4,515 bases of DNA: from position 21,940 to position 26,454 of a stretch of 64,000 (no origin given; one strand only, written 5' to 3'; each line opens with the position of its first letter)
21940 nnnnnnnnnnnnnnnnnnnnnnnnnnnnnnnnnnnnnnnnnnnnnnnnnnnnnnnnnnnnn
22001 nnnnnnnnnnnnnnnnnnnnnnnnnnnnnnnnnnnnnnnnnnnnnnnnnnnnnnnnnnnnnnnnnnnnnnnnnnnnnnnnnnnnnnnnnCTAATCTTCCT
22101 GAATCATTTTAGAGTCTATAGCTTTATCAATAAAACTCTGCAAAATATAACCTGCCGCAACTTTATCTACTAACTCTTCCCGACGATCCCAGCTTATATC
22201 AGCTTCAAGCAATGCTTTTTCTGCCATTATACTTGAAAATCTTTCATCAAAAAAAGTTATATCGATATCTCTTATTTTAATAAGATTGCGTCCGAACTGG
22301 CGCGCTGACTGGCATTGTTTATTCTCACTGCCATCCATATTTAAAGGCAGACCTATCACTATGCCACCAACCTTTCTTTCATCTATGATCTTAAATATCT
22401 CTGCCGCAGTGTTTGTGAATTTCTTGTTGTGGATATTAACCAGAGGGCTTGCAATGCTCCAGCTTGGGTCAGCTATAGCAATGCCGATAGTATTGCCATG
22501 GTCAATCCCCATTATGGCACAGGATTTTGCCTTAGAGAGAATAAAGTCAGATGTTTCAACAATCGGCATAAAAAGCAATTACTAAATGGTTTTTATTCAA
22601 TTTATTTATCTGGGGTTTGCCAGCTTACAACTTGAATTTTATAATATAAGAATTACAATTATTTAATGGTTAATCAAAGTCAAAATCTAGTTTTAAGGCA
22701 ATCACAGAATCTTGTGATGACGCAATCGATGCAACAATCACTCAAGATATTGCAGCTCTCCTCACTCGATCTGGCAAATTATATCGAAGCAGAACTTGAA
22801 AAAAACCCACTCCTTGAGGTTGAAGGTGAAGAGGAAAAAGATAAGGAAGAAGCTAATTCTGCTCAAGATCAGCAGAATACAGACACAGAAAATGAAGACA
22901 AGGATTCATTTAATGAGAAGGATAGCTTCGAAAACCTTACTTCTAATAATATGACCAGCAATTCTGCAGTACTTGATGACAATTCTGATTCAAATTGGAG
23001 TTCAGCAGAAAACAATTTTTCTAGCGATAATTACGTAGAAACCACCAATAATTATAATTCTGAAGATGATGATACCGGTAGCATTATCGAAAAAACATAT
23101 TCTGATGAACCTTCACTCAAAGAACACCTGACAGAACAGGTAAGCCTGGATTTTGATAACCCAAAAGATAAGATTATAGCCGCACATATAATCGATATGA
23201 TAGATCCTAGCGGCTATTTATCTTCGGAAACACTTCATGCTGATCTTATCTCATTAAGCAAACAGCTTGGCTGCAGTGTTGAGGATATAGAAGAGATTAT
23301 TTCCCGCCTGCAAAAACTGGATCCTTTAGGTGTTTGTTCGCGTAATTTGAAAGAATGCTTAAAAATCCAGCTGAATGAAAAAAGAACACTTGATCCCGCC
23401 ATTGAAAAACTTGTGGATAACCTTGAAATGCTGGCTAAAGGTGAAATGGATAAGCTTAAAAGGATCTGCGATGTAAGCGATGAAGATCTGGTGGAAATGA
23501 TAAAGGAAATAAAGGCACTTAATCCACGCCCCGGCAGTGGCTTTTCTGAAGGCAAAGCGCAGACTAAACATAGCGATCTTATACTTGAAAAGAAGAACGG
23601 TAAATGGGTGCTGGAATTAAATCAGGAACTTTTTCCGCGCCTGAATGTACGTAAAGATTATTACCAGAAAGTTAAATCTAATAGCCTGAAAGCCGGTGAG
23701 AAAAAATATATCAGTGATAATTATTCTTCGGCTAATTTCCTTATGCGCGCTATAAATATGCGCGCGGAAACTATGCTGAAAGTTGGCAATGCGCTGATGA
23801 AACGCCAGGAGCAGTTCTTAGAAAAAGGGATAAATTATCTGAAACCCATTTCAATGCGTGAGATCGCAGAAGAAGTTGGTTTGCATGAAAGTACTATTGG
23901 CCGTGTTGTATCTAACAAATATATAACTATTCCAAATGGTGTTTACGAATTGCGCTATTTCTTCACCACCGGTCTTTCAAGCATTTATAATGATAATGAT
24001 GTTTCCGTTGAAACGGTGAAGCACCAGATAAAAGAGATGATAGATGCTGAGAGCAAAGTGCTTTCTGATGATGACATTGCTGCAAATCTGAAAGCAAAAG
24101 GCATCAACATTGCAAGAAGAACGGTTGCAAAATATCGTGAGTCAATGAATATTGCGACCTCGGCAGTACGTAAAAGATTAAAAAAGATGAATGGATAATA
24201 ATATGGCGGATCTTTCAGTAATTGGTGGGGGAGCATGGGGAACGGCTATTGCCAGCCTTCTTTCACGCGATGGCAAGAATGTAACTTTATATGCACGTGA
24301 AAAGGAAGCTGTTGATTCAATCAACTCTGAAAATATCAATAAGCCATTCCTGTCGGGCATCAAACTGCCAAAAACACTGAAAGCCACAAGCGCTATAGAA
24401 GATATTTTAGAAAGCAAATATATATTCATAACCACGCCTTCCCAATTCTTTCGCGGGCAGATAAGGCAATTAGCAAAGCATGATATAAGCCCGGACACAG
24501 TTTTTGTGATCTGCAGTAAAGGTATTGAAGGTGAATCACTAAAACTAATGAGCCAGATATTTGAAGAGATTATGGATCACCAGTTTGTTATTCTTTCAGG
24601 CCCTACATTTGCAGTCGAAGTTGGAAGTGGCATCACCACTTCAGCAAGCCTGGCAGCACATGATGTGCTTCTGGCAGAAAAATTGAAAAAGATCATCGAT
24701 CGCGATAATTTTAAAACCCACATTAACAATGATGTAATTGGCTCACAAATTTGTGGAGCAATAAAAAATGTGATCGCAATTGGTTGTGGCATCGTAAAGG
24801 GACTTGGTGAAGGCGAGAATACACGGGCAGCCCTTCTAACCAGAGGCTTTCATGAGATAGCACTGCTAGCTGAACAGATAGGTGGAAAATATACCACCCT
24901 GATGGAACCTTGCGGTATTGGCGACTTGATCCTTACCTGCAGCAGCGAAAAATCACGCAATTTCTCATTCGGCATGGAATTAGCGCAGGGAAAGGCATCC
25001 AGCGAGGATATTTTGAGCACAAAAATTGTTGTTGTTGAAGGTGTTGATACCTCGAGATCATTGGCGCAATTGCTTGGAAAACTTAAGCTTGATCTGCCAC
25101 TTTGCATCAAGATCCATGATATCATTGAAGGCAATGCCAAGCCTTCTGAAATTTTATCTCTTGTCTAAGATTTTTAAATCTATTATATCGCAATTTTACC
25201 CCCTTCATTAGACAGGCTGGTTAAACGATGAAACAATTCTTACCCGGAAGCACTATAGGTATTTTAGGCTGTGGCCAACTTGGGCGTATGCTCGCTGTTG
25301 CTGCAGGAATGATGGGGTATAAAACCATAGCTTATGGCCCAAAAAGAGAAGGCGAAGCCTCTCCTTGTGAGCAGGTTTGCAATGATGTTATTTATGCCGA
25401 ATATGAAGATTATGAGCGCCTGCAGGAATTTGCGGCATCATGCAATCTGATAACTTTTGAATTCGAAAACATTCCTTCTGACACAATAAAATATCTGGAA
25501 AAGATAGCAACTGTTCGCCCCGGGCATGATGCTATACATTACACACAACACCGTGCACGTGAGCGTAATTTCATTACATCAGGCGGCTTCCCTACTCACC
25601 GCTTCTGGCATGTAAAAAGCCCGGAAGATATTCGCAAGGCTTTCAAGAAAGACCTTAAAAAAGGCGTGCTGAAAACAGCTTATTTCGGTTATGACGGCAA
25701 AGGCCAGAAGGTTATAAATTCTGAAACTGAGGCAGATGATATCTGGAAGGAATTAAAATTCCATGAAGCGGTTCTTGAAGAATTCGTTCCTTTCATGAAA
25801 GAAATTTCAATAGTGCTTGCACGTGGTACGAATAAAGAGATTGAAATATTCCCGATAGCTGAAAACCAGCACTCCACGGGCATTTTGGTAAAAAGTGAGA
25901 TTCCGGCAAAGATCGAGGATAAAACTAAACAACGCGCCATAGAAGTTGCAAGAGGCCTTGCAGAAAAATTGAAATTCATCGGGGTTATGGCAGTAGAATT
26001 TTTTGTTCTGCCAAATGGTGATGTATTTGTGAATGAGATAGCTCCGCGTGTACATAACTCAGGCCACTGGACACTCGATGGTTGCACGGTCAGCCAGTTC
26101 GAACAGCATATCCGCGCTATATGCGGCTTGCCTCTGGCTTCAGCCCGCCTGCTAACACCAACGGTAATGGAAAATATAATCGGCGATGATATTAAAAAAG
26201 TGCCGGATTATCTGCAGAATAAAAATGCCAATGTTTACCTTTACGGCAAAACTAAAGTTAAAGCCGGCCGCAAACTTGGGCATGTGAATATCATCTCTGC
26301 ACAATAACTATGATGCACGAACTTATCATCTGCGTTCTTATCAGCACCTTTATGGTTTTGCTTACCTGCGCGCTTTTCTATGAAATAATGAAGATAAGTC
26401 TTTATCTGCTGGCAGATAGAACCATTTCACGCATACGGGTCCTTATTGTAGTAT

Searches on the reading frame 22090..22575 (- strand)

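Call 52: search_protein_families(library=pfam, proteins=[window:22090-22575:-], max_evalue=0.00001)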
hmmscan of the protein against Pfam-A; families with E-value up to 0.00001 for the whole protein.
window:22090-22575:- (161 aa): 1 family
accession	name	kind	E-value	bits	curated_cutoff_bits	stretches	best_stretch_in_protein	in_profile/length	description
PF03652.20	RuvX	-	5.1e-37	127.6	29.2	1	21-150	3-133/134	Holliday junction resolvase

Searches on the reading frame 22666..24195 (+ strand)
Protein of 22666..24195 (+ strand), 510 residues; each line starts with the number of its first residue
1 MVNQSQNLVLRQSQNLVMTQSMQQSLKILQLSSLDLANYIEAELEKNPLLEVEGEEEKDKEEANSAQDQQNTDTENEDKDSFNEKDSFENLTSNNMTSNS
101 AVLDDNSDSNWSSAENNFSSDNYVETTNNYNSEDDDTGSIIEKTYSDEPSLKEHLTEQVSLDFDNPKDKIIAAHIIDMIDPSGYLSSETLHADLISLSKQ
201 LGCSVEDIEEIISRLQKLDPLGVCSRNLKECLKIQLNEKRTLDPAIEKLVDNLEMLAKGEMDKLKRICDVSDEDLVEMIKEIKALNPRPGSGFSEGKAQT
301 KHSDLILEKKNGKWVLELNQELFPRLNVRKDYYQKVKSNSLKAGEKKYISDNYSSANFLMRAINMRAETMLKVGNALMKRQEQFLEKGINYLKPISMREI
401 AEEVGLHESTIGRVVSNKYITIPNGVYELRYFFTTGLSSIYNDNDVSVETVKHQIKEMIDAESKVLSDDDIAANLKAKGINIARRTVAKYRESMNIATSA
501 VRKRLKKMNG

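Call 15: search_protein_families(library=pfam, proteins=[window:22666-24195:+], max_evalue=0.00001)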
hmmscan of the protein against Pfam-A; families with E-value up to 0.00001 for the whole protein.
window:22666-24195:+ (510 aa): 3 families
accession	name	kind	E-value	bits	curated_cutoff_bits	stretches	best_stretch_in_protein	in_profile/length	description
PF04552.19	Sigma54_DBD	-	1.8e-54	184.2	22.8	1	347-504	2-160/160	Sigma-54, DNA binding domain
PF04963.19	Sigma54_CBD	-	3.5e-50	170.8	22.9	1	141-332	2-185/185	Sigma-54 factor, core binding domain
PF00309.25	Sigma54_AID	-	2.1e-16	59.9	23.8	1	8-52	2-46/46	Sigma-54 factor, Activator interacting domain (AID)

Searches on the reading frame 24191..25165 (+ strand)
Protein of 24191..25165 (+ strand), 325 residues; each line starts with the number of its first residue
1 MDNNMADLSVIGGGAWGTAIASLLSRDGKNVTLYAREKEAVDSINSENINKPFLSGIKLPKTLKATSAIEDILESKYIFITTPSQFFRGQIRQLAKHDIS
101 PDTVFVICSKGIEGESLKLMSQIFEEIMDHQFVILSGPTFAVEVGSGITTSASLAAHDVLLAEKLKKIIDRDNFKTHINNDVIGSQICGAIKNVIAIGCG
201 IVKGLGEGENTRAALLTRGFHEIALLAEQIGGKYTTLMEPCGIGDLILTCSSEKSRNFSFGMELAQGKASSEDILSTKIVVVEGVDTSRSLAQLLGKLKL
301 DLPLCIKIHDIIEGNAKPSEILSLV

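Call 15: search_protein_families(library=pfam, proteins=[window:24191-25165:+], max_evalue=0.00001)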
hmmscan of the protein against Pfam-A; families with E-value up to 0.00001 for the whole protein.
window:24191-25165:+ (325 aa): 4 families
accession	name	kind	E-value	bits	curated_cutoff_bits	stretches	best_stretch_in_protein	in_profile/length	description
PF07479.19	NAD_Gly3P_dh_C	-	1.2e-46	158.9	25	1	181-322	1-141/142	NAD-dependent glycerol-3-phosphate dehydrogenase C-terminus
PF01210.29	NAD_Gly3P_dh_N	-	1e-40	139.7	23.1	1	9-158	3-154/158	NAD-dependent glycerol-3-phosphate dehydrogenase N-terminus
PF20618.3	GPD_NAD_C_bact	-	2.3e-17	63.7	27.6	1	241-307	1-65/66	Bacterial GPD, NAD-dependent C-terminal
PF02558.23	ApbA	-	6.7e-08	32.7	22.2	1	10-115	3-106/150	Ketopantoate reductase PanE/ApbA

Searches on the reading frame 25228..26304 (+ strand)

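Call 15: search_protein_families(library=pfam, proteins=[window:25228-26304:+], max_evalue=0.00001)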
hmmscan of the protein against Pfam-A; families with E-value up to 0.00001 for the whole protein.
window:25228-26304:+ (359 aa): 3 families
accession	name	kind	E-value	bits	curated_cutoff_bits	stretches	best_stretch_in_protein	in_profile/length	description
PF02222.28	ATP-grasp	-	6e-53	179.6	27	1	116-291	3-179/179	ATP-grasp domain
PF22660.2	RS_preATP-grasp-like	-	5.6e-26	91.2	27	1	9-107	3-98/98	Ribonucleotide synthetase preATP-grasp domain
PF17769.7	PurK_C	-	1.2e-13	50.9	22.6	1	312-357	1-47/56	Phosphoribosylaminoimidazole carboxylase C-terminal domain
